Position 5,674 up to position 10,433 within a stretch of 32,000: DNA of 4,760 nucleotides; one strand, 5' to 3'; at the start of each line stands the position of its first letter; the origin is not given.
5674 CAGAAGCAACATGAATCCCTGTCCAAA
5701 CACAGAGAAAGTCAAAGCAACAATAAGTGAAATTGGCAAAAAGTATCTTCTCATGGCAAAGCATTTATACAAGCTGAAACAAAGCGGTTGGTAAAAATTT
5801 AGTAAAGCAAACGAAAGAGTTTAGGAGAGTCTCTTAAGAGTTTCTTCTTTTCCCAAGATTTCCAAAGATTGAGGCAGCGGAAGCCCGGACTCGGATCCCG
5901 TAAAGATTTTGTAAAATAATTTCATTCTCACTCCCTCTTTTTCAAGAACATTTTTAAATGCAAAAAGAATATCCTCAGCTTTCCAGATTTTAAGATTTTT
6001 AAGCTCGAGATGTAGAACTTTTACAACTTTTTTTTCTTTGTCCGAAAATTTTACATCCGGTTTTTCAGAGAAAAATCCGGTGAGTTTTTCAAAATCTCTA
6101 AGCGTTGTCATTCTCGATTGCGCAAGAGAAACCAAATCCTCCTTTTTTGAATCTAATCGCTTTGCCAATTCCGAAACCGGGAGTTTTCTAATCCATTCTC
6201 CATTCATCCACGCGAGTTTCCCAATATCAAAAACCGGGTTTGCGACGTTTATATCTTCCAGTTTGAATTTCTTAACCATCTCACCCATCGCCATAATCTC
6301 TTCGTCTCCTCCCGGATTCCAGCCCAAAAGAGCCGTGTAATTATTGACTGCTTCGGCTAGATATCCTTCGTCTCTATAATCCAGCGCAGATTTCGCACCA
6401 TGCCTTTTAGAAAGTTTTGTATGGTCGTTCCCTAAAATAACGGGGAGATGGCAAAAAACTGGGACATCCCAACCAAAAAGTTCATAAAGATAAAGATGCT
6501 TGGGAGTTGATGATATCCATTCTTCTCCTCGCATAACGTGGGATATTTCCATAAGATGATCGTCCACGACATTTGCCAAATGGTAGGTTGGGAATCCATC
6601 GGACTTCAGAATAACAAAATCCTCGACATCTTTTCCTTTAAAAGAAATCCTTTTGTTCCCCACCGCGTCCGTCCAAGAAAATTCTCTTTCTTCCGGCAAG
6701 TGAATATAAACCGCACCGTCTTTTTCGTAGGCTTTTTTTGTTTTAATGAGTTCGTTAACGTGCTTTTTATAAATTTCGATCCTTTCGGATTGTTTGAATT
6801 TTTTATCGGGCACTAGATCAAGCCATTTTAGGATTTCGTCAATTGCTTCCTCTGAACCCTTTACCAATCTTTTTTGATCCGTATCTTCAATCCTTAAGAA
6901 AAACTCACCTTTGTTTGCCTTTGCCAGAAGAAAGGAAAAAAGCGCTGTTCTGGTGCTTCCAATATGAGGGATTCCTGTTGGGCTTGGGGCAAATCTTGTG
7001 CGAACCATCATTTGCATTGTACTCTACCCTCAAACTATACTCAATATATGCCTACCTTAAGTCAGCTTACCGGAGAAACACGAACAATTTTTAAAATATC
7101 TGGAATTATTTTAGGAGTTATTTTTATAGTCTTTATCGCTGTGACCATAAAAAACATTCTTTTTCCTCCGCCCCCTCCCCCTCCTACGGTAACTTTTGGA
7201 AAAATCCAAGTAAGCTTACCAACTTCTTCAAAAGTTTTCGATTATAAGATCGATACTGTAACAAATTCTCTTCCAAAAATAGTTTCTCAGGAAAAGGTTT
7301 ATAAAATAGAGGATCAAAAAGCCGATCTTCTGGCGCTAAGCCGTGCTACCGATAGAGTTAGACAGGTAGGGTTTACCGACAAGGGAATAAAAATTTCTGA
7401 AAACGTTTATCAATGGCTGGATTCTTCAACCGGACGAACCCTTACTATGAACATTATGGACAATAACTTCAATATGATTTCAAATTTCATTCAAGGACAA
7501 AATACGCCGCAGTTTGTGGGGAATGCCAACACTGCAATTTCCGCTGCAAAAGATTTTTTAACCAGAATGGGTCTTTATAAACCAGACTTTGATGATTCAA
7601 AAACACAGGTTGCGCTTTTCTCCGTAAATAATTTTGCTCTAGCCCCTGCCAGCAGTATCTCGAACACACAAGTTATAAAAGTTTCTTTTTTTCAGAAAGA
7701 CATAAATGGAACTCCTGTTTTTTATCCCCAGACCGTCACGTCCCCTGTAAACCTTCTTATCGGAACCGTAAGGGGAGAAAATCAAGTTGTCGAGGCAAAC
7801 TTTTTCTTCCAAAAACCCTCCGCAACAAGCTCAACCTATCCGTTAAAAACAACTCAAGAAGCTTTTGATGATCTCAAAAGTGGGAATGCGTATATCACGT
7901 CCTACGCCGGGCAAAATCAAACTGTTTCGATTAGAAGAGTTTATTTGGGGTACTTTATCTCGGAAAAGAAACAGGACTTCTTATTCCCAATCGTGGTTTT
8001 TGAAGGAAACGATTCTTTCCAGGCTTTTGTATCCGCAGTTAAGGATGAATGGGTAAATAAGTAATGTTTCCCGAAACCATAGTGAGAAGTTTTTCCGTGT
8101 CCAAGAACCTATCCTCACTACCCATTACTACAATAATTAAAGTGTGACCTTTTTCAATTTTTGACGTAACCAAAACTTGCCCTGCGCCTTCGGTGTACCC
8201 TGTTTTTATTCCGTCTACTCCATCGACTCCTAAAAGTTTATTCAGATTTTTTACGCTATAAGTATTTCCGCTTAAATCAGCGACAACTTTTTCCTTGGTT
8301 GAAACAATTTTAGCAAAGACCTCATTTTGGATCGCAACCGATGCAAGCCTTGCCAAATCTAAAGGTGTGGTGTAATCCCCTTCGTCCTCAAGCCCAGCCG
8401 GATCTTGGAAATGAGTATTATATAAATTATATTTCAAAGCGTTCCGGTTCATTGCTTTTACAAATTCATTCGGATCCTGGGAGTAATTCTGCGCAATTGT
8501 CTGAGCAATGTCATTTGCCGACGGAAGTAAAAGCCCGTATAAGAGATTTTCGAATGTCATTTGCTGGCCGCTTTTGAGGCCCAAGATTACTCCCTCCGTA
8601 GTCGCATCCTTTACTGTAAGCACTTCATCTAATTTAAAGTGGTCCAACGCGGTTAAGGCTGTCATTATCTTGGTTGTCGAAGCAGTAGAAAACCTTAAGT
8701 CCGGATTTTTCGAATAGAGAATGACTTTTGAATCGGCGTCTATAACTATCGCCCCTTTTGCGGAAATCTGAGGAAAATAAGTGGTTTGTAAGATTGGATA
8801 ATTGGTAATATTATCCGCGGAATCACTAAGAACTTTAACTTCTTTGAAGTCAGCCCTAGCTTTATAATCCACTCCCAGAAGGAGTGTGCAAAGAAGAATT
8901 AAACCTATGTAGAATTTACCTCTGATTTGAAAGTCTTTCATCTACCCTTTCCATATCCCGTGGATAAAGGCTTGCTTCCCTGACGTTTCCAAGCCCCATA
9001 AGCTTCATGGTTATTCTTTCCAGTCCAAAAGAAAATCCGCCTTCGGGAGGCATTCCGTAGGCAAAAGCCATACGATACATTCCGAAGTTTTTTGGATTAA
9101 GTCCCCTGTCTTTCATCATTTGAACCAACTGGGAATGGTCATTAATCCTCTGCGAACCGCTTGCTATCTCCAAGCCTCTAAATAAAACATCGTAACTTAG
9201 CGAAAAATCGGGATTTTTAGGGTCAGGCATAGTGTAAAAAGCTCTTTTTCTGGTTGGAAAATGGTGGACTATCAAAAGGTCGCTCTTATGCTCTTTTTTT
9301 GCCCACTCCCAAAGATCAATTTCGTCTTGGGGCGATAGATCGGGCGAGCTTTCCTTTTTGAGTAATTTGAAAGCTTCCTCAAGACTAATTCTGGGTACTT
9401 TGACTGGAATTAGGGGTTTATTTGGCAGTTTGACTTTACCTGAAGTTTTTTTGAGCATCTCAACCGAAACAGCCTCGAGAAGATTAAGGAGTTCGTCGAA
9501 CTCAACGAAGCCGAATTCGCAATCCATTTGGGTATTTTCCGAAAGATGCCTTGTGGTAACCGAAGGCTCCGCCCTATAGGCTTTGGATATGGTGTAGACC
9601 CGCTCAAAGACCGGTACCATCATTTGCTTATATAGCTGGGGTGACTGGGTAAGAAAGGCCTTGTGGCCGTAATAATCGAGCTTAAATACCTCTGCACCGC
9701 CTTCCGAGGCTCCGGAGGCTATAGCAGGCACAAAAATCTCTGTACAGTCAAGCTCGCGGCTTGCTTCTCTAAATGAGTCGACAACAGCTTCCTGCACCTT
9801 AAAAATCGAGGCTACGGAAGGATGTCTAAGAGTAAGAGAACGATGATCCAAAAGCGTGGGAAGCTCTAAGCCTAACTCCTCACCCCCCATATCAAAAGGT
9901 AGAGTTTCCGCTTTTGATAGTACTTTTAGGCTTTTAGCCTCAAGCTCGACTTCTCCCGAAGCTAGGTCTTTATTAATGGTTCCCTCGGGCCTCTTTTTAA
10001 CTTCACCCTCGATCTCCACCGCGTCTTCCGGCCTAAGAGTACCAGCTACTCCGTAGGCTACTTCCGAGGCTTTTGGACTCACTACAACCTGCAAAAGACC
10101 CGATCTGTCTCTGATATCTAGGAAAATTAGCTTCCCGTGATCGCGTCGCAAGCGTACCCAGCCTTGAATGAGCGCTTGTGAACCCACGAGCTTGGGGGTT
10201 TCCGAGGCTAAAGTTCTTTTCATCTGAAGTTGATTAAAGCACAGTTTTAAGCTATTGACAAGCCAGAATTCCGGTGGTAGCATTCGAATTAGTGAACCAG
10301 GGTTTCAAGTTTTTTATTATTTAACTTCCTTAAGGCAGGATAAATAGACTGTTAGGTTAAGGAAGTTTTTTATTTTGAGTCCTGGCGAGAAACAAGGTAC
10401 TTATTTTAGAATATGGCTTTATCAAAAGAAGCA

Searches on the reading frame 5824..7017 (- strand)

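Call 56: search_protein_families(library=pfam, proteins=[window:5824-7017:-], max_evalue=0.00001)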
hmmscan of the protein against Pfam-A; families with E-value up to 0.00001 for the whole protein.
window:5824-7017:- (398 aa): 2 families
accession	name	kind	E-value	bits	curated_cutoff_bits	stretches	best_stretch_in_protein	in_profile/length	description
PF00749.27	tRNA-synt_1c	-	2.2e-80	270.3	23.4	2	104-270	147-314/314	tRNA synthetases class I (E and Q), catalytic domain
PF19269.4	Anticodon_2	-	2.5e-14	54.3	23.6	1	273-397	13-137/141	Anticodon binding domain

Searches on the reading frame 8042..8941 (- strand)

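Call 56: search_protein_families(library=pfam, proteins=[window:8042-8941:-], max_evalue=0.00001)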
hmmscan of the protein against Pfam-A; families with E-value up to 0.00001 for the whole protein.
window:8042-8941:- (300 aa): 2 families
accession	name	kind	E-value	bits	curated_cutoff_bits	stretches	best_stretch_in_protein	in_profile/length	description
PF00768.25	Peptidase_S11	-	2.5e-49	168.3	27.6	1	54-275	5-237/239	D-alanyl-D-alanine carboxypeptidase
PF13354.11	Beta-lactamase2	-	1.5e-06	28.2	22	1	76-248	13-188/214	Beta-lactamase enzyme family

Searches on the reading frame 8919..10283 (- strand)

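Call 56: search_protein_families(library=pfam, proteins=[window:8919-10283:-], max_evalue=0.00001)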
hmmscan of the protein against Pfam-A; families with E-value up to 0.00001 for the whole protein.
window:8919-10283:- (455 aa): 2 families
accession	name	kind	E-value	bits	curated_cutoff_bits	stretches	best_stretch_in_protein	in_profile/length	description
PF00152.25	tRNA-synt_2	-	7.7e-68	229.2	25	1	143-443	4-307/308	tRNA synthetases class II (D, K and N)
PF01336.31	tRNA_anti-codon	-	3.4e-18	65.8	27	1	39-122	3-75/75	OB-fold nucleic acid binding domain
